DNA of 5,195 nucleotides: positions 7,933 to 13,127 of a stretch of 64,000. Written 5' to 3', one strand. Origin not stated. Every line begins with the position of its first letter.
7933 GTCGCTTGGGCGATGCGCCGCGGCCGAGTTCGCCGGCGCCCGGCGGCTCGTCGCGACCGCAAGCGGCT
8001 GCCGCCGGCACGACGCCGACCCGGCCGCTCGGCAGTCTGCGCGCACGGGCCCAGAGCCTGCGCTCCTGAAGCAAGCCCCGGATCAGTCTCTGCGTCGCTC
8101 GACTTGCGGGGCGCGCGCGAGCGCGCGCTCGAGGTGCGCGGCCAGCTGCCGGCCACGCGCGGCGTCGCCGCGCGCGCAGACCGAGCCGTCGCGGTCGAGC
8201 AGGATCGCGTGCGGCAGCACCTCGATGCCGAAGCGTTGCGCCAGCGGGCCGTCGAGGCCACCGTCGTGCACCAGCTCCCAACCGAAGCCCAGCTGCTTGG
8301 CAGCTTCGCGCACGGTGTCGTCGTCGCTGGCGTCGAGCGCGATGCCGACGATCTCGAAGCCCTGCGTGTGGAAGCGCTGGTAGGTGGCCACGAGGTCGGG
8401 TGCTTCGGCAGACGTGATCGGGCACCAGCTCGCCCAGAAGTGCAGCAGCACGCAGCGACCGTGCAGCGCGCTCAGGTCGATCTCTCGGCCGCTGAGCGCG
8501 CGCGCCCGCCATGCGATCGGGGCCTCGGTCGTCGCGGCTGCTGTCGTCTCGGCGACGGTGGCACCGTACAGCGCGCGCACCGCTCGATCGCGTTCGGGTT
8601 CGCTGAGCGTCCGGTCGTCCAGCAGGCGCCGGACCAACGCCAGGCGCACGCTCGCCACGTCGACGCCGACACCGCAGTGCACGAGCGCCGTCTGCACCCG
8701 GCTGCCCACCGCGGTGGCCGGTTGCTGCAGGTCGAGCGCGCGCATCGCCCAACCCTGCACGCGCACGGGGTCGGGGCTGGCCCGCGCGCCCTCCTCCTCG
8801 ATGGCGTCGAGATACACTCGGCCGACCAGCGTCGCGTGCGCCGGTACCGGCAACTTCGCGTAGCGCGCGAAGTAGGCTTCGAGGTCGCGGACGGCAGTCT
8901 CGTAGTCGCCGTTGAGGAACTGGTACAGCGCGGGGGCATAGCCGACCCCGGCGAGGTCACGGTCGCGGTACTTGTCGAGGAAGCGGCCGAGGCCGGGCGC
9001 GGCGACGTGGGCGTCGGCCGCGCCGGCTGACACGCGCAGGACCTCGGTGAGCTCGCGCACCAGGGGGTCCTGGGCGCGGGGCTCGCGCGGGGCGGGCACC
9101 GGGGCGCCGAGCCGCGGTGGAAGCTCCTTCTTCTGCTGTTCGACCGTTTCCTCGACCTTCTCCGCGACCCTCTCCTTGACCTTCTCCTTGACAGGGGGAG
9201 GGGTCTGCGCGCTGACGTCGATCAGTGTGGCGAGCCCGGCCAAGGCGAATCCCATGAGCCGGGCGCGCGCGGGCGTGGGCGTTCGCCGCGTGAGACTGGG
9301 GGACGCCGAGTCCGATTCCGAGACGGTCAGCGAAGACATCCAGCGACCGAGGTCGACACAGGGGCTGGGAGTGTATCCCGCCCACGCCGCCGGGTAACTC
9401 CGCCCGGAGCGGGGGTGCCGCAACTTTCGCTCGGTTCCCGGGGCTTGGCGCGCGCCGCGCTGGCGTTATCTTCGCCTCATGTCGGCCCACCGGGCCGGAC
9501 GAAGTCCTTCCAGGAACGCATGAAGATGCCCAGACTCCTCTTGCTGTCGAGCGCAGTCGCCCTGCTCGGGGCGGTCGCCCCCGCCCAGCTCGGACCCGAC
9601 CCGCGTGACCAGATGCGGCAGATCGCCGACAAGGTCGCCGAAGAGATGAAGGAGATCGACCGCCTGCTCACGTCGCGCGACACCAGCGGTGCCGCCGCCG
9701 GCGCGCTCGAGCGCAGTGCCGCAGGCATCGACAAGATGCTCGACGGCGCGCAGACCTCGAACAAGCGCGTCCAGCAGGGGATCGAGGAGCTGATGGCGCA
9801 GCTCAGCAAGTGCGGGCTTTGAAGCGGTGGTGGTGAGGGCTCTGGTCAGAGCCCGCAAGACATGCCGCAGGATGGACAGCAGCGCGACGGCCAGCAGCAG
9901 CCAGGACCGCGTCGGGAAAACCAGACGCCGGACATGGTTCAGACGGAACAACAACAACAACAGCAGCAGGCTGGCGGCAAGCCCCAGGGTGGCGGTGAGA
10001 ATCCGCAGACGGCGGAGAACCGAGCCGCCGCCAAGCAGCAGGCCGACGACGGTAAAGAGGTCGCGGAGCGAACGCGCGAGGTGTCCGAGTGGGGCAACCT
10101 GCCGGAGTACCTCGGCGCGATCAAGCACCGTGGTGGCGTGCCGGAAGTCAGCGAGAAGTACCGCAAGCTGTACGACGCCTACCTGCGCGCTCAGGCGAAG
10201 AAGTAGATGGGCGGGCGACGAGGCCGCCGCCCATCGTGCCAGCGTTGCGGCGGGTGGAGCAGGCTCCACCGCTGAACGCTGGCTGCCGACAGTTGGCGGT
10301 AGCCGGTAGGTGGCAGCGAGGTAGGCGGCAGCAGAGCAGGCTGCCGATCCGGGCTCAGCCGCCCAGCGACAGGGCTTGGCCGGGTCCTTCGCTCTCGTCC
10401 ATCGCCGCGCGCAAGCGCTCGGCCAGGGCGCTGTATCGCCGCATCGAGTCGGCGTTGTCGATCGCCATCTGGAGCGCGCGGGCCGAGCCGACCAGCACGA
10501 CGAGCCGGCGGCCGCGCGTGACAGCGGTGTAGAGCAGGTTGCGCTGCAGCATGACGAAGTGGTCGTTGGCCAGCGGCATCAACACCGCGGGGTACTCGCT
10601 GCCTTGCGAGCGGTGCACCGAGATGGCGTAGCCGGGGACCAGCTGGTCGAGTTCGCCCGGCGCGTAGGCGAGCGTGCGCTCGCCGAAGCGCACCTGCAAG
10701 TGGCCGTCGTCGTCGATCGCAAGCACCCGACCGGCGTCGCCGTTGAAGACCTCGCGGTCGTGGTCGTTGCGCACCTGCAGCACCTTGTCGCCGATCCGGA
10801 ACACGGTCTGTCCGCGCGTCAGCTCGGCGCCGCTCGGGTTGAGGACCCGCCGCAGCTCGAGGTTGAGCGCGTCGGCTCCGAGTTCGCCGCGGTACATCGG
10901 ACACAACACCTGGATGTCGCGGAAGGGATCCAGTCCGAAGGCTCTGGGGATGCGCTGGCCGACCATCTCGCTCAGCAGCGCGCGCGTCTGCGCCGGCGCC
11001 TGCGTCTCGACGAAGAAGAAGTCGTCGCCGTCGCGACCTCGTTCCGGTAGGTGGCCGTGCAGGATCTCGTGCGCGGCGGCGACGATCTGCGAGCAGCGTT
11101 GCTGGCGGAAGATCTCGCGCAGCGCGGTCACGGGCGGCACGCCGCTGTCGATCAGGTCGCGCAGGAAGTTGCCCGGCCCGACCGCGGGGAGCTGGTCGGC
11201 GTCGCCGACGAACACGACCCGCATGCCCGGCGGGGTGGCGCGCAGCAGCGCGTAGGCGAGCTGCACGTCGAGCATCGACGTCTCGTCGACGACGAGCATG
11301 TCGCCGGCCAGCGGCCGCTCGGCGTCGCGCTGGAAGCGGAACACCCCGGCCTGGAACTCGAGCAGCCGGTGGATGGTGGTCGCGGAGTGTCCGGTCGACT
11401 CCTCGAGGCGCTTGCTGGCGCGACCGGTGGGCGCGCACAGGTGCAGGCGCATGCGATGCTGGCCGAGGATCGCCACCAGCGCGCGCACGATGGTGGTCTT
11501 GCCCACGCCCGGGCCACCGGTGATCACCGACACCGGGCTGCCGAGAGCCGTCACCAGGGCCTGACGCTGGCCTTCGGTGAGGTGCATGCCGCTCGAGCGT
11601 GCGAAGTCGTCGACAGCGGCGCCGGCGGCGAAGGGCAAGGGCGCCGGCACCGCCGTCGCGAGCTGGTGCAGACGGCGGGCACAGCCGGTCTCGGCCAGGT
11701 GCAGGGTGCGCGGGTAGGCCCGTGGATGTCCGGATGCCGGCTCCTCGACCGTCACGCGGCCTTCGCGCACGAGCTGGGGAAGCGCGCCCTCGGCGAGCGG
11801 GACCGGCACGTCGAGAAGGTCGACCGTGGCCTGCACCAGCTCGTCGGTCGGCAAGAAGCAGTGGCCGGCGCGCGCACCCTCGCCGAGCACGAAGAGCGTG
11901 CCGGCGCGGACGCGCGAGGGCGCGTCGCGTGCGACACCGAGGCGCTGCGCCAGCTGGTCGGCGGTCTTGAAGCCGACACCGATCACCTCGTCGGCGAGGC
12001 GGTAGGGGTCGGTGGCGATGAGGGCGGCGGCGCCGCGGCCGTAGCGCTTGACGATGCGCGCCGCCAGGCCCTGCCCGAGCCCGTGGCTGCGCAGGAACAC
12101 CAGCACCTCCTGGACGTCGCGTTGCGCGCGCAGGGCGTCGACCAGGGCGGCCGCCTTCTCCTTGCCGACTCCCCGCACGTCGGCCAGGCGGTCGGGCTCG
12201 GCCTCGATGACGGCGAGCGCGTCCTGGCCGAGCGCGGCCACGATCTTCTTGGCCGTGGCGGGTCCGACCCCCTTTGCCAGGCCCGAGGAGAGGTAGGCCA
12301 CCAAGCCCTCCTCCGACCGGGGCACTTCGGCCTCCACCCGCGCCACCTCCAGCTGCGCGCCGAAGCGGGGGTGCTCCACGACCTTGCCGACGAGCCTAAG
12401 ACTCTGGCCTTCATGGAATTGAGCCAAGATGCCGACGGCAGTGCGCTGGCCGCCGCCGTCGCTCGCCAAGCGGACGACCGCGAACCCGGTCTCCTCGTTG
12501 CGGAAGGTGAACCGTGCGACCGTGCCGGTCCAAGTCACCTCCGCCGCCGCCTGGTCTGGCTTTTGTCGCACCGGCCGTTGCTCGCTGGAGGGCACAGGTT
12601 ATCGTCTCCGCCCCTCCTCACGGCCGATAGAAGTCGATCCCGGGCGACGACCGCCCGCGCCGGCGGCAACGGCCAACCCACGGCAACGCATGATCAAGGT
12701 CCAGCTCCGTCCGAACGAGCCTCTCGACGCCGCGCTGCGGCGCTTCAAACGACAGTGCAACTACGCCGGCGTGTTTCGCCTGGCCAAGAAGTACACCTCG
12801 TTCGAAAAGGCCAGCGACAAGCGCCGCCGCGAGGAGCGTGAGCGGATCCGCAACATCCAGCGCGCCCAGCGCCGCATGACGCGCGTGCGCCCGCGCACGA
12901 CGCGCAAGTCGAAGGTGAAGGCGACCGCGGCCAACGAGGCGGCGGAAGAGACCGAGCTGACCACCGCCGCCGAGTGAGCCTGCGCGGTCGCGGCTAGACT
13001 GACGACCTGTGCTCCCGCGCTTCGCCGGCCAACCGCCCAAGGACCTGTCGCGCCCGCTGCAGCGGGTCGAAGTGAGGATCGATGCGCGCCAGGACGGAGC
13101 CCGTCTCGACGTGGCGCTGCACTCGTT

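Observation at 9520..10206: In-frame TGA gives a Cys-Gly-Leu-Sec (CxxU) context and is followed by a SECIS-like GGUC hairpin: candidate novel selenoprotein, or programmed readthrough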

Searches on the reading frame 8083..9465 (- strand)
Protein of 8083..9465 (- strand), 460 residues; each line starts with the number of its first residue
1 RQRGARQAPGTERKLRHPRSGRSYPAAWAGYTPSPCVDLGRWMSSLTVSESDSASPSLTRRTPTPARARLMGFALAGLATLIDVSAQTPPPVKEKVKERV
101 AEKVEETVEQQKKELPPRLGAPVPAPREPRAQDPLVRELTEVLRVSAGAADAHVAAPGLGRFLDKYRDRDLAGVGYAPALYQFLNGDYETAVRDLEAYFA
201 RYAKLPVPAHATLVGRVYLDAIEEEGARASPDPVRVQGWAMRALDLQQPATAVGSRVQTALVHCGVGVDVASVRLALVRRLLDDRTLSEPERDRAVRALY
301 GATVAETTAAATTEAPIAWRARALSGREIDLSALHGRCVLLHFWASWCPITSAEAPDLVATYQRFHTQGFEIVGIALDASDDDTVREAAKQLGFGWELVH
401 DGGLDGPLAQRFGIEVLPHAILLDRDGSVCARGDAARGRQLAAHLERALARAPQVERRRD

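Call 28: search_protein_families(library=pfam, proteins=[window:8083-9465:-], max_evalue=0.00001)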
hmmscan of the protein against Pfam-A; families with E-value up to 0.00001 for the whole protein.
window:8083-9465:- (460 aa): 3 families
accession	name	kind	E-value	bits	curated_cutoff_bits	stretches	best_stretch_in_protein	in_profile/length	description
PF00578.27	AhpC-TSA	-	7.9e-16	58.6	26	1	321-429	10-121/124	AhpC/TSA family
PF08534.16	Redoxin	-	1.2e-13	51.6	26.6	1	323-432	15-131/148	Redoxin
PF13905.12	Thioredoxin_8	-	1.5e-11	44.9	27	1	336-429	1-94/94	Thioredoxin-like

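Call 43: search_protein_families(library=ncbifam, proteins=[window:8083-9465:-], max_evalue=0.1)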
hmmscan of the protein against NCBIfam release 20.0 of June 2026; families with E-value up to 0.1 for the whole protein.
window:8083-9465:- (460 aa): 9 families
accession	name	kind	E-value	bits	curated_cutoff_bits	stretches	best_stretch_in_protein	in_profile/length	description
NF002854.0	PRK03147.1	subfamily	3.3e-17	62.9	170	1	298-432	24-155/176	thiol-disulfide oxidoreductase ResA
NF041054.1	WAxxUGC_long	equivalog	2e-12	47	300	1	294-444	64-210/354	ResA-like WAxxUGC motif-containing protein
NF047696.1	ThlDiSintTplARhiz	equivalog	7.5e-11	42.2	230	1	294-393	55-154/219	thiol:disulfide interchange protein TlpA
NF041202.1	StoA_CxxC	exception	1.7e-09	37.7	210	1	304-429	21-144/163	endospore biogenesis thiol-disulfide oxidoreductase StoA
TIGR00385.1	dsbE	subfamily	6.2e-08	32.4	123.15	1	333-432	60-153/173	DsbE family thiol:disulfide interchange protein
NF011941.0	PRK15412.1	equivalog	4.5e-06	26.3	359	1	335-432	67-158/185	thiol:disulfide interchange protein DsbE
NF010625.0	PRK14018.1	equivalog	2.7e-05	22.9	522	1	336-430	56-153/521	bifunctional peptide-methionine (S)-S-oxide reductase MsrA/peptide-methionine (R)-S-oxide reductase MsrB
NF041670.1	GvpQ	equivalog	0.023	14.9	100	1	84-114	11-41/137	gas vesicle protein GvpQ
TIGR01068.1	thioredoxin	equivalog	0.051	13.7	96.8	0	337-364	15-42/101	thioredoxin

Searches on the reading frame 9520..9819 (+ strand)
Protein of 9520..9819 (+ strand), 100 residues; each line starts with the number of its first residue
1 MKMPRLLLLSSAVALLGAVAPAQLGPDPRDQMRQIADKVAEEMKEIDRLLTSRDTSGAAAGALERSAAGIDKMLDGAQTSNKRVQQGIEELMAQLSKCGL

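Call 6: search_protein_families(library=pfam, proteins=[window:9520-9819:+], max_evalue=1)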
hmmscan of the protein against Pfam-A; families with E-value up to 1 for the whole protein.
seq(100 aa): 3 families
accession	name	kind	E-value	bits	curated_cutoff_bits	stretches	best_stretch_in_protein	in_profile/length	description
PF13801.11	Metal_resist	-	0.049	14.2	29.2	1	20-95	38-114/125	Heavy-metal resistance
PF07956.16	DUF1690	-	0.086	13.7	29.7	1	33-97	33-94/139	Protein of Unknown function (DUF1690)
PF09789.14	CC149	-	0.099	12.4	30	1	29-96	25-92/316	Coiled-coil domain-containing protein 149-A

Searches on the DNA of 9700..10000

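Call 5: search_rna_families(source=window, start=9700, end=10000, threshold=evalue, max_evalue=10, show_alignments=3)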
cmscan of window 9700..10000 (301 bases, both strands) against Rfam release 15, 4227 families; matches with E-value up to 10: 1.
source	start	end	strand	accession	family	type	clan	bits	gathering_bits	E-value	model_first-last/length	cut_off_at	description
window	9919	9987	-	RF02866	ncS16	Gene; sRNA;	-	13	48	4.7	1-83/83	no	Burkholderia sRNA 16 (Bc_KC_sr1)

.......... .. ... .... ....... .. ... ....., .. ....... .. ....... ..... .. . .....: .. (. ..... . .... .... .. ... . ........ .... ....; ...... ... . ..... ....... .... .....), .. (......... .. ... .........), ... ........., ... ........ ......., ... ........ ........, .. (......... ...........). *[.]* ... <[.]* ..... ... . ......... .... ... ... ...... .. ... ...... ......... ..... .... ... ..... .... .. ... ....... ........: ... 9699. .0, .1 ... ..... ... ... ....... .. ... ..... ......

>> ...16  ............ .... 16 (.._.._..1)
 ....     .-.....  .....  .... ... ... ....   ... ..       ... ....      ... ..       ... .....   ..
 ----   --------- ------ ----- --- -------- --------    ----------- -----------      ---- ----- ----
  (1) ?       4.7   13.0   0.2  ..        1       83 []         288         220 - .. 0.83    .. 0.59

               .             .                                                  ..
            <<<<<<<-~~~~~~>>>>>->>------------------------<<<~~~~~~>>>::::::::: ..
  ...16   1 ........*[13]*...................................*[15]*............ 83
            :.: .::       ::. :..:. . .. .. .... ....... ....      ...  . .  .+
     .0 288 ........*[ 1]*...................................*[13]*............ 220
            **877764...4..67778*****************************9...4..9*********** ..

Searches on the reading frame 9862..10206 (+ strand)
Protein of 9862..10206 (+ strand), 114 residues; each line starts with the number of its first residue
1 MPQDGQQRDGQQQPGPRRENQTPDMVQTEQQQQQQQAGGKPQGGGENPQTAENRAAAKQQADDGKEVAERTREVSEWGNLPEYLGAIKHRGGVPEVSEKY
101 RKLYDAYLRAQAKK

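Call 6: search_protein_families(library=pfam, proteins=[window:9862-10203:+], max_evalue=1)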
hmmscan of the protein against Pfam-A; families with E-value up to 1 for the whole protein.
seq(114 aa): 0 families

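Call 23: find_encoding_contigs(protein=window:9862-10206:+, flank=10000, max_places=10)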
Protein window:9862-10206:+ (114 aa): 5 contigs read that carry it; 5 places shown.
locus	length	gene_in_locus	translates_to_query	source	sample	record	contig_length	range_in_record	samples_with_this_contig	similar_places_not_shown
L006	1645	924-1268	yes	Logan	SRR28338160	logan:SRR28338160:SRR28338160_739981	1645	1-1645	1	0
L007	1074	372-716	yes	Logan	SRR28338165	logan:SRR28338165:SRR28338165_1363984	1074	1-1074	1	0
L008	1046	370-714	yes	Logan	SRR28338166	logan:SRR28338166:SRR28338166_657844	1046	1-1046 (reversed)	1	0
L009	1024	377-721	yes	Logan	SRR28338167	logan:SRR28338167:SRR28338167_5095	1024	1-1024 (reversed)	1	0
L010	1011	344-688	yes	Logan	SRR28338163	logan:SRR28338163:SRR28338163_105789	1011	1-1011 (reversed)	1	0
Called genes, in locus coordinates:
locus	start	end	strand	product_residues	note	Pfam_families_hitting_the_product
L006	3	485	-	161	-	?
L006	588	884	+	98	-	-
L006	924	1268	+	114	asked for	-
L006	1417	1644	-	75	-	?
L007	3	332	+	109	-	?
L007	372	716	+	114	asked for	-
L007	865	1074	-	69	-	?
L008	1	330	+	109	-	?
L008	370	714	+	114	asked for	-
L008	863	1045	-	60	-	?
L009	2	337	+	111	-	?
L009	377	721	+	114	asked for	-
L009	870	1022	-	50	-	?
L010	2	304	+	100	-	?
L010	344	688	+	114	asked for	-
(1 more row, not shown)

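Call 56: list_cluster_members(proteins=[window:9862-10206:+, window:9526-9822:+, window:10355-12595:-])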
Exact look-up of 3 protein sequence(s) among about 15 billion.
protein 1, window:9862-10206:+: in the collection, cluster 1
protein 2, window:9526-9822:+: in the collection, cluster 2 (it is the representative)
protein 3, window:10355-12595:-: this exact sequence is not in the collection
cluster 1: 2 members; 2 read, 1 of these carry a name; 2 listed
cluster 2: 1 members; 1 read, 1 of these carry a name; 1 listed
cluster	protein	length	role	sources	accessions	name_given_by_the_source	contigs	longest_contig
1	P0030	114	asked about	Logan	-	-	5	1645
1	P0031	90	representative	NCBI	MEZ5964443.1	MAG: hypothetical protein R3F56_11405 [Planctomycetota bacterium]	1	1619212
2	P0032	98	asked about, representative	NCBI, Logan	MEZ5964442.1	MAG: hypothetical protein R3F56_11400 [Planctomycetota bacterium]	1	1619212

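Call 95: find_homologous_proteins(query=A6, max_evalue=0.00001)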
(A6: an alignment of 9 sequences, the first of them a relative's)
Query A6 (9 sequences) (98 aa, profile of the alignment): 33 proteins with E <= 0.00001 among 8000 candidates.
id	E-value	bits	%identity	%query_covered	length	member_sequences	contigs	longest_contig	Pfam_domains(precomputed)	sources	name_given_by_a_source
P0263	1.6e-34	136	40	93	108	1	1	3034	-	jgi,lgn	jgi:methyl-accepting chemotaxis protein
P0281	2.1e-34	135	37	95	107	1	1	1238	-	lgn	-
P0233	2.7e-34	135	35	97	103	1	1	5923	-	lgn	-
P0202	3.7e-34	135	77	100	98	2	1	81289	-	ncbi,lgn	-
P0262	3.5e-33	131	36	74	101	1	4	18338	-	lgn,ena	-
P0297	2.9e-32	129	38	86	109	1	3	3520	-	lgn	-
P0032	5.4e-32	128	100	100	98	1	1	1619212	-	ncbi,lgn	ncbi:MAG: hypothetical protein R3F56_11400 [Planctomycetota bacterium]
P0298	5.9e-32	128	80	100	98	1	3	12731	-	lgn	-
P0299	8.4e-32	127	90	100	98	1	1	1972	-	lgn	-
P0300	9.4e-32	127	85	100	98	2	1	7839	-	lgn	-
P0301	2.4e-31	126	36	81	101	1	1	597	-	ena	-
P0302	2.7e-31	125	72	100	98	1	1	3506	-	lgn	-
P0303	2.1e-30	123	37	95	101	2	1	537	-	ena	-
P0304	5.0e-30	121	77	85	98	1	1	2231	-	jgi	jgi:hypothetical protein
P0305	1.2e-29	120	60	90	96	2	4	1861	-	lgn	-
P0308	1.4e-28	117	38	84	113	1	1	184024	PF25306.1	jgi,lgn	jgi:methyl-accepting chemotaxis protein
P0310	1.2e-27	114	37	74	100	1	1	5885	-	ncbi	-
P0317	1.3e-19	88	31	74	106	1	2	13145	-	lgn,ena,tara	tara:strand:+ start:906 stop:1226 length:321 start_codon:yes stop_codon:yes gene_type:complete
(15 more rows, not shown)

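Call 97: list_cluster_members(proteins=[P0202, P0310, P0308, P0317, P0006, P0011, P0012, P0029])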
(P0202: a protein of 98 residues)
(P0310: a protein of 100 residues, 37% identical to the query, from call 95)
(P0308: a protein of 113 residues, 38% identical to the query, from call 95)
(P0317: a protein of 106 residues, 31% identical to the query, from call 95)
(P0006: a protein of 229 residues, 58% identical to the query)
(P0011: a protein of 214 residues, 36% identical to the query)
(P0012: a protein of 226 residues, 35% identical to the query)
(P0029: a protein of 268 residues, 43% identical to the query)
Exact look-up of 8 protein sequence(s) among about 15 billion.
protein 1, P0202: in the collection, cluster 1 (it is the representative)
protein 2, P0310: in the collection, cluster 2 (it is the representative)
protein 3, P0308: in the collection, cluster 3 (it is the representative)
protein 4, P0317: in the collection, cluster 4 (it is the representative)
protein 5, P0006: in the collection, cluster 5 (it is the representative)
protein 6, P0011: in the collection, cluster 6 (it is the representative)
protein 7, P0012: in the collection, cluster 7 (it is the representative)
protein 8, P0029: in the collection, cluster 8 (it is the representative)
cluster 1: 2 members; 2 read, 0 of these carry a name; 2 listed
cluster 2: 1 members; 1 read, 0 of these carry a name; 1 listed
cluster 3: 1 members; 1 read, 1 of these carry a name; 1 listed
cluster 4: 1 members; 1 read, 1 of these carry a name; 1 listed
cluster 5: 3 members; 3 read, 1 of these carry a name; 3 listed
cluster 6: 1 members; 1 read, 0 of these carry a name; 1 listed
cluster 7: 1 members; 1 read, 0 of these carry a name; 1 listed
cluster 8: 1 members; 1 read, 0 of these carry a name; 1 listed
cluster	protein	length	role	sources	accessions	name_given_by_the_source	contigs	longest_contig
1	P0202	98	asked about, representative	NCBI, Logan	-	-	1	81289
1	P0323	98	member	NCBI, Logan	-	-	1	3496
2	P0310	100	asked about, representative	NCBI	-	-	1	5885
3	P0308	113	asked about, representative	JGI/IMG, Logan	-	methyl-accepting chemotaxis protein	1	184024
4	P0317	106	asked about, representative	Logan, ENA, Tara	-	strand:+ start:906 stop:1226 length:321 start_codon:yes stop_codon:yes gene_type:complete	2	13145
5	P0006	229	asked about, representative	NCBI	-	-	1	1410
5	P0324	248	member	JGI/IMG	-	hypothetical protein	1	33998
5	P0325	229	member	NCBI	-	-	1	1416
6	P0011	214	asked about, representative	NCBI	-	-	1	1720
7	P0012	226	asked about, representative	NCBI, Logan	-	-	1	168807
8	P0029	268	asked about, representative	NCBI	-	-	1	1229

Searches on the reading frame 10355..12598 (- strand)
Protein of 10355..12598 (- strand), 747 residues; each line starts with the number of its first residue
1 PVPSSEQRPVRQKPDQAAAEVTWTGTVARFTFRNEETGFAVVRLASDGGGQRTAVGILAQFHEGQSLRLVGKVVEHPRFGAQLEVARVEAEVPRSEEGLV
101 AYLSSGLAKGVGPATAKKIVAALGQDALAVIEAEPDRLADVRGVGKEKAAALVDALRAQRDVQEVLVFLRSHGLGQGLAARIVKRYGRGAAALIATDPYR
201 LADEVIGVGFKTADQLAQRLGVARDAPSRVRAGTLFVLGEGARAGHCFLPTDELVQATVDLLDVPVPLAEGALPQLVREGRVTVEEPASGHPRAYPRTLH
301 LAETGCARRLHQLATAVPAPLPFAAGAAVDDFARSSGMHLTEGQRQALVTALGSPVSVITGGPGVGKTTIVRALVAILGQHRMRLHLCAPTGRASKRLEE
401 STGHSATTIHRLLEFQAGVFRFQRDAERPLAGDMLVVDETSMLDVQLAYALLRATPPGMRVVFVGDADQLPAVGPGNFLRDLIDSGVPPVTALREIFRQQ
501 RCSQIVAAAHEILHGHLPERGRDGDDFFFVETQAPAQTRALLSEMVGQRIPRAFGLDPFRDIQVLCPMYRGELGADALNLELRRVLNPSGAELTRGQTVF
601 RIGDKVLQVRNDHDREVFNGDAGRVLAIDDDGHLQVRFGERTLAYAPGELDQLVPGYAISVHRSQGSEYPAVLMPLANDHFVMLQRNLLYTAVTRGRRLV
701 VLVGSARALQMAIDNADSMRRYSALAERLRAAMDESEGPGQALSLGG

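Call 28: search_protein_families(library=pfam, proteins=[window:10355-12598:-], max_evalue=0.00001)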
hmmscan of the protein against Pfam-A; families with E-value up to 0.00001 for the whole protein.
window:10355-12598:- (747 aa): 10 families
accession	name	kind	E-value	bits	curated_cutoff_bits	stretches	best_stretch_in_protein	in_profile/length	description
PF13245.12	AAA_19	-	5.1e-43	146.9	25.1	1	344-475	1-134/134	AAA domain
PF13604.12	AAA_30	-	1.5e-42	146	27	1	339-518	1-174/191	AAA domain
PF14490.11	HHH_RecD2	-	7.6e-34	115.9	27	1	159-248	2-92/92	ATP-dependent RecD2 DNA helicase HHH domain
PF23139.1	OB_YrrC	-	1.5e-18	66.9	27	1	22-93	3-76/76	ATP-dependent DNA helicase YrrC, OB-fold domain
PF18335.7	SH3_13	-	3.5e-18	65.6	41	1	578-638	1-65/65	ATP-dependent RecD-like DNA helicase SH3 domain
PF13538.12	UvrD_C_2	-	1.9e-17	63.3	27.4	1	656-703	2-52/52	UvrD-like helicase C-terminal domain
PF14520.12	HHH_5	-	7.5e-10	39.6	27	1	109-157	8-56/57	Helix-hairpin-helix domain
PF01443.25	Viral_helicase1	-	1.8e-08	34.9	21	0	358-480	2-108/228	Viral superfamily 1 RNA helicase core domain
PF13086.12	AAA_11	-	2.1e-08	34.7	27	0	340-394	2-64/257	AAA domain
PF13521.12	AAA_28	-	2.5e-06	28.2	27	1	358-450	3-91/164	AAA domain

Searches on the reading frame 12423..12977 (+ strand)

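Call 28: search_protein_families(library=pfam, proteins=[window:12423-12977:+], max_evalue=0.00001)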
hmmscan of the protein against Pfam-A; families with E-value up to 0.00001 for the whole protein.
window:12423-12977:+ (184 aa): 1 family
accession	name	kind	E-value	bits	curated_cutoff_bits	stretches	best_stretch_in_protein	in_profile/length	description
PF01165.25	Ribosomal_S21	-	1.6e-15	57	27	1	93-145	2-54/55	Ribosomal protein S21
